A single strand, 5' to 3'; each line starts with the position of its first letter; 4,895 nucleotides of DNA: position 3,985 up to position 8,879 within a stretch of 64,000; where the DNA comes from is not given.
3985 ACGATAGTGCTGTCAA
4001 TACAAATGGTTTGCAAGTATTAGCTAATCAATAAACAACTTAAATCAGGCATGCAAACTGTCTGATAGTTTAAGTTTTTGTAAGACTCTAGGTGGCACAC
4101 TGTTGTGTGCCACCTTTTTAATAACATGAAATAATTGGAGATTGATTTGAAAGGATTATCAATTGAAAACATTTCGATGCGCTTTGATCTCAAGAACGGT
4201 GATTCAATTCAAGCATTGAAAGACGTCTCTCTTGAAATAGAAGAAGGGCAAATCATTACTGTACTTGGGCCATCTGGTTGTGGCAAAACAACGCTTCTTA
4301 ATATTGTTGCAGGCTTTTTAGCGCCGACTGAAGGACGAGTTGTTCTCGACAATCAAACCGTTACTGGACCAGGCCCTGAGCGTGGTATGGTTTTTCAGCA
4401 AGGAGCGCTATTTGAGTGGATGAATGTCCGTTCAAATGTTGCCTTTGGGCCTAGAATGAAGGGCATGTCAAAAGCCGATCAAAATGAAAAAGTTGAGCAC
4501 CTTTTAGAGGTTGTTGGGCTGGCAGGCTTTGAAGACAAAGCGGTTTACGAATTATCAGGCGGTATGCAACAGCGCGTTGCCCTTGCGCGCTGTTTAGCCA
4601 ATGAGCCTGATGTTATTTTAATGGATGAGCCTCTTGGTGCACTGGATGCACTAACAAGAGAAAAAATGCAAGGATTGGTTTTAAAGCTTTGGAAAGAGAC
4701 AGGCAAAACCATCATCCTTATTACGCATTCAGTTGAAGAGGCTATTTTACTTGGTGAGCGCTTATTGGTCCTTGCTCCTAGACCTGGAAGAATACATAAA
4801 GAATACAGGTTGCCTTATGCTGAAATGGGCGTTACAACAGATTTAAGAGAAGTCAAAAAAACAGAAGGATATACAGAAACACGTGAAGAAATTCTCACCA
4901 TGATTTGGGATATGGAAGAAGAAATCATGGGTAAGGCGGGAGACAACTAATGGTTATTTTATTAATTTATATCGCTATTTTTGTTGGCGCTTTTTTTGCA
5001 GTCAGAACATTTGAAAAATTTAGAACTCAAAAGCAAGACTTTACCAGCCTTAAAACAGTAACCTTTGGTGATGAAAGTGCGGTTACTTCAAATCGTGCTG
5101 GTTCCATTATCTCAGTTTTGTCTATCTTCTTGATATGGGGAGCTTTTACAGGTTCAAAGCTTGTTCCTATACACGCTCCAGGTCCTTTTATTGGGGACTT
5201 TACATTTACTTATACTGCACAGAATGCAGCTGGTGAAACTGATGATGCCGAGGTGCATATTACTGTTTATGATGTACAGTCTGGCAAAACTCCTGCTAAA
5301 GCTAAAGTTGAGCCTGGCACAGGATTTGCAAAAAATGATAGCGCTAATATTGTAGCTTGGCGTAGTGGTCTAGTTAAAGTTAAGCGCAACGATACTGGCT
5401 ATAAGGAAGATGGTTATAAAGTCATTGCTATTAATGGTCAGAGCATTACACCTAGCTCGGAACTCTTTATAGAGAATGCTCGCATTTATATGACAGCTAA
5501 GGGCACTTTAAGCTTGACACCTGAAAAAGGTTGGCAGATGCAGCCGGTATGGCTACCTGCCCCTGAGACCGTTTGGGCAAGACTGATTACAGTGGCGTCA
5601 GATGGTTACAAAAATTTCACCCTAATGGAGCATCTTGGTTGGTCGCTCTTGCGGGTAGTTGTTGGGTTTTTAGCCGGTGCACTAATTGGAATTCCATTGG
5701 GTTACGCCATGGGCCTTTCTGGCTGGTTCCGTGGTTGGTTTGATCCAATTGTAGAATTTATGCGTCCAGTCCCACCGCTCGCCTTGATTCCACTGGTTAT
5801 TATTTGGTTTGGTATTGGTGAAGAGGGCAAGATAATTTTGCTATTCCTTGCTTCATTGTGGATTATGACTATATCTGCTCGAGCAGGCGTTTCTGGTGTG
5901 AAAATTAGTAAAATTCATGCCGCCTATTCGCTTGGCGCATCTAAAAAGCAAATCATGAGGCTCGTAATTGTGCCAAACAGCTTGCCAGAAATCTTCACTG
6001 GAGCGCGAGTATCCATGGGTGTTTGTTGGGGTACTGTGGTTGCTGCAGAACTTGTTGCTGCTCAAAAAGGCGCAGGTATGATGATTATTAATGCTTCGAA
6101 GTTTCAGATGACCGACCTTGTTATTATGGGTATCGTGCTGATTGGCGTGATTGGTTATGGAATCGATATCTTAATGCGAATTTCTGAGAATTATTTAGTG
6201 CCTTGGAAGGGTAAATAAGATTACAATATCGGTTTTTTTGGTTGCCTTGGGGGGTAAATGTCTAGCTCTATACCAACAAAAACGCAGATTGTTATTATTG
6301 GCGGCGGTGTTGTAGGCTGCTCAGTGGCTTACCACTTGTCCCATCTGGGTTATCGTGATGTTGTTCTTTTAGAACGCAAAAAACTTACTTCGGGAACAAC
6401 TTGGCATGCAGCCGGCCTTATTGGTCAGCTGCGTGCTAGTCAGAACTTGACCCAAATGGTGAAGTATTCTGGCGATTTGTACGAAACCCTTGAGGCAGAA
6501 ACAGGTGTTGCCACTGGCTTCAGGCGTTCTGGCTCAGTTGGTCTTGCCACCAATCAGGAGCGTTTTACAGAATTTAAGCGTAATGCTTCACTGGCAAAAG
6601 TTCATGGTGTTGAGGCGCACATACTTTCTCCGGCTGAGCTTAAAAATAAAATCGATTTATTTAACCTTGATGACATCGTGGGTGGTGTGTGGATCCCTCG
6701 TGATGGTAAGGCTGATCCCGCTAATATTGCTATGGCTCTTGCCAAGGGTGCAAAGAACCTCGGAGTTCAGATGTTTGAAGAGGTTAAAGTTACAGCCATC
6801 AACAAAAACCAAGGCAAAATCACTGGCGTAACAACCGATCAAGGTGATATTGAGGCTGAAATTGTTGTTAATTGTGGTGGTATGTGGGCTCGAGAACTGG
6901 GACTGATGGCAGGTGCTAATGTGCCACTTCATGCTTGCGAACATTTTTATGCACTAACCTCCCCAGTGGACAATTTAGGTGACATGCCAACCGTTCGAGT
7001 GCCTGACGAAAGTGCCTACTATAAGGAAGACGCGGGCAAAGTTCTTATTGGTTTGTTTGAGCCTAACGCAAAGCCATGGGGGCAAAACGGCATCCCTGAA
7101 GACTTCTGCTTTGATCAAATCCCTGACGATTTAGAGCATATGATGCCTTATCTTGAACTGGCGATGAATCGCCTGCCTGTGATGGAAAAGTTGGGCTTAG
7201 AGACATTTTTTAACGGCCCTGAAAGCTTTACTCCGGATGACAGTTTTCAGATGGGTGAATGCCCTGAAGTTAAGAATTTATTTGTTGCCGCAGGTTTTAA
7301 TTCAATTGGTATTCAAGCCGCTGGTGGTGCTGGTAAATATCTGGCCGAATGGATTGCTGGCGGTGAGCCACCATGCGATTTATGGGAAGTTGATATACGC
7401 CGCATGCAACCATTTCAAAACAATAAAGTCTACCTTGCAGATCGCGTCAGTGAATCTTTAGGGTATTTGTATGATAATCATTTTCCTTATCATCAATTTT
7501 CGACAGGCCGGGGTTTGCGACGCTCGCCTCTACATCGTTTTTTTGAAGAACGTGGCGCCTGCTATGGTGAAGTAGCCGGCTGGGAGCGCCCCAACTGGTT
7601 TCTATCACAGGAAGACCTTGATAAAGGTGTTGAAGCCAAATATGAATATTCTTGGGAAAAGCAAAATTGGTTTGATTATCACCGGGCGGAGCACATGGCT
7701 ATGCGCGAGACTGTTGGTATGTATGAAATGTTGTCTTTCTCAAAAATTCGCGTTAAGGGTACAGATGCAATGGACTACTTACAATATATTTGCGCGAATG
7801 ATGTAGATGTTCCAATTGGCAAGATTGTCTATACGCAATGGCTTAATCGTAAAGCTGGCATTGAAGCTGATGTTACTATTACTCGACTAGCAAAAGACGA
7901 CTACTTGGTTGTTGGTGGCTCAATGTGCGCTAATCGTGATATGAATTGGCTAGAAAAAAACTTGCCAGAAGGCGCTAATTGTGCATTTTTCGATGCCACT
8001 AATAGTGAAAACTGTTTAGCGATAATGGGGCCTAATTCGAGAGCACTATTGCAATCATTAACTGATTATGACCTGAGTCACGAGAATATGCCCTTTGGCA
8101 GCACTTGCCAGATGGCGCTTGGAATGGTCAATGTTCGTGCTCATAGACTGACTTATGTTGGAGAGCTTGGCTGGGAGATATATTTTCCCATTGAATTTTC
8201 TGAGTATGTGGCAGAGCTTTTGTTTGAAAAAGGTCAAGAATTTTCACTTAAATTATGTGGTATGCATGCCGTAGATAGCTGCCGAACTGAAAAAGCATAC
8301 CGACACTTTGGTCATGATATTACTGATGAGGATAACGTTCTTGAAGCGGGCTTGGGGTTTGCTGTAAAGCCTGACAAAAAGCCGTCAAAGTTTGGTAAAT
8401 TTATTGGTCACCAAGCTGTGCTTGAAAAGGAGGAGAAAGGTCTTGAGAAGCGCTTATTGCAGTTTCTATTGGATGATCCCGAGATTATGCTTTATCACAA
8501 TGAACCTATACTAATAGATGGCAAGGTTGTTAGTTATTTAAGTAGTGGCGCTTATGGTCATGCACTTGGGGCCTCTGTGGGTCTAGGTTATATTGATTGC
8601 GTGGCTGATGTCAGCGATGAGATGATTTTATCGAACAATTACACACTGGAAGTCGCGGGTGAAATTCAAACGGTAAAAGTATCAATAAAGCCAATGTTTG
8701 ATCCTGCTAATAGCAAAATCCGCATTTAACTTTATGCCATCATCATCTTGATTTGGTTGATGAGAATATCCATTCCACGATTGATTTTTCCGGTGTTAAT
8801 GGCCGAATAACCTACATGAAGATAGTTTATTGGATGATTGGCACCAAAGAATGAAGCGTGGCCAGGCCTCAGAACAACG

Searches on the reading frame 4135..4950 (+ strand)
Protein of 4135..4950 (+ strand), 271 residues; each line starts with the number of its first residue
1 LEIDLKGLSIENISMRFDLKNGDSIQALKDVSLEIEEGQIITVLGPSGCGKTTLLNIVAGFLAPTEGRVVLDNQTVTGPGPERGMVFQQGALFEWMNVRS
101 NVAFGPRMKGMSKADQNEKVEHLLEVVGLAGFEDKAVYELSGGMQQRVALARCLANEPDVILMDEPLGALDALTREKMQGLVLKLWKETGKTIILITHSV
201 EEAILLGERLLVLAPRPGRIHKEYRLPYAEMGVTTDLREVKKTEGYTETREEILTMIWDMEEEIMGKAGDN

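Call 11: search_protein_families(library=ncbifam, proteins=[window:4135-4950:+], max_evalue=1e-10)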
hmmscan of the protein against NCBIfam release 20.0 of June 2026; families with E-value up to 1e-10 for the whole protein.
window:4135-4950:+ (271 aa): 177 families (the best 25 are shown)
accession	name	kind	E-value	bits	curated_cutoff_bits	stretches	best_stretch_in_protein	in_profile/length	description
NF008421.0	PRK11248.1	equivalog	1.2e-84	283.8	357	1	25-262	14-252/255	taurine ABC transporter ATP-binding subunit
NF040729.1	ABC_ATP_SaoA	equivalog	5.2e-69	232.4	360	1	8-226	2-219/248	ABC transporter ATP-binding protein SaoA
TIGR01184.1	ntrCD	subfamily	1.9e-62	210.9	291.8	1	28-221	1-197/230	nitrate ABC transporter ATP-binding protein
TIGR03265.1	PhnT2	equivalog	4.8e-61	206.9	457.7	1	8-213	5-208/353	putative 2-aminoethylphosphonate ABC transporter ATP-binding protein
NF043075.1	MMSYN1_0197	equivalog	3.3e-58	197.3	550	1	19-214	9-207/341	spermidine/putrescine ABC transporter ATP-binding protein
NF006987.0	PRK09452.1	equivalog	9.8e-58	195.6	482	1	20-221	25-227/378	spermidine/putrescine ABC transporter ATP-binding protein PotA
TIGR01186.1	proV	subfamily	2.6e-55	188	326.6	1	25-213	6-203/363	betaine/proline/choline family ABC transporter ATP-binding protein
TIGR01187.1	potA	subfamily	3.5e-55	187.3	355.6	1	43-220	1-179/325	polyamine ABC transporter ATP-binding protein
TIGR00968.1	3a0106s01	subfamily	2.1e-54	184.5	342.75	1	10-214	3-205/237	sulfate ABC transporter ATP-binding protein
TIGR03258.1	PhnT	equivalog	1.3e-52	179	499.15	1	7-213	8-213/359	2-aminoethylphosphonate ABC transport system ATP-binding subunit PhnT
TIGR03415.1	ABC_choXWV_ATP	equivalog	1.1e-51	176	483.75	1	84-213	109-238/382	choline ABC transporter ATP-binding protein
NF008513.0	PRK11432.1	equivalog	6.2e-51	173.3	496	1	24-213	18-210/351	ferric ABC transporter ATP-binding protein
NF040840.2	tungstate_WtpC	equivalog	3e-50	171.4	440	1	27-214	15-205/347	tungstate ABC transporter ATP-binding protein WtpC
NF040933.2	ABC_arch_GlcV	equivalog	5.4e-50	170.2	450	1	9-213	4-215/357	glucose ABC transporter ATP-binding protein GlcV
NF008653.0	PRK11650.1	subfamily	2.4e-49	168.3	432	1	10-214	6-209/357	sn-glycerol-3-phosphate ABC transporter ATP-binding protein UgpC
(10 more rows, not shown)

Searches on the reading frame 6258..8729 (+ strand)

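Call 11: search_protein_families(library=ncbifam, proteins=[window:6258-8729:+], max_evalue=1e-10)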
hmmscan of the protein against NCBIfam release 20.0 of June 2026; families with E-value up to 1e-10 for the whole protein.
window:6258-8729:+ (823 aa): 20 families
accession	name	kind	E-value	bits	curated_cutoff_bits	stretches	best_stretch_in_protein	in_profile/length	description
NF001567.0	PRK00389.1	subfamily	1.9e-50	171.8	300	1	466-815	25-354/359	glycine cleavage system aminomethyltransferase GcvT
TIGR00528.1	gcvT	equivalog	5.1e-44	150.7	235.85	1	471-787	28-339/362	glycine cleavage system aminomethyltransferase GcvT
TIGR01372.1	soxA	subfamily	7.8e-41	139.8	1164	1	420-822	607-995/996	sarcosine oxidase subunit alpha family protein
NF010093.0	PRK13579.1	equivalog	7.3e-40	136.9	459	1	420-809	9-359/371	glycine cleavage system aminomethyltransferase GcvT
TIGR02352.1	thiamin_ThiO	equivalog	3.2e-36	125.2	250.8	1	11-217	1-213/351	glycine oxidase ThiO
TIGR01373.1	soxB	subfamily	1.3e-32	113.2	529.45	1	10-371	32-387/407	sarcosine oxidase subunit beta family protein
NF001933.0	PRK00711.1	subfamily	2.9e-32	112.2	383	1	62-385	106-418/429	D-amino acid dehydrogenase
NF053776.1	TmaoDeMthMsil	equivalog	3.6e-32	111.8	1100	1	477-783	420-725/763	trimethylamine N-oxide demethylase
NF008425.0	PRK11259.1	equivalog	1.7e-24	86.5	257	1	8-384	4-376/377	N-methyl-L-tryptophan oxidase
TIGR03364.1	HpnW_proposed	hypoth_equivalog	1.4e-19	70.4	285.1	1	10-214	2-200/365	TIGR03364 family FAD-dependent oxidoreductase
TIGR01377.1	soxA_mon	subfamily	8.5e-19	67.6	479.65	1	11-383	3-375/381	amino oxidase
TIGR03197.1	MnmC_Cterm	equivalog_domain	3.1e-17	62.8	174.2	1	11-214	2-206/400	FAD-dependent 5-carboxymethylaminomethyl-2-thiouridine(34) oxidoreductase MnmC1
NF033460.1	glycerol3P_ox_II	equivalog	5.5e-17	61.9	460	1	9-220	2-217/361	type 2 glycerol-3-phosphate oxidase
NF002480.1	PRK01747.1-1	equivalog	7.2e-16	57.7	540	1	8-225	248-464/645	bifunctional tRNA (5-methylaminomethyl-2-thiouridine)(34)-methyltransferase MnmC2/FAD-dependent 5-carboxymethylaminomethyl-2-thiouridine(34)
NF050086.1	pipecolate_AmaA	exception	7.6e-16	57.8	600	1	7-206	24-232/425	L-pipecolate oxidase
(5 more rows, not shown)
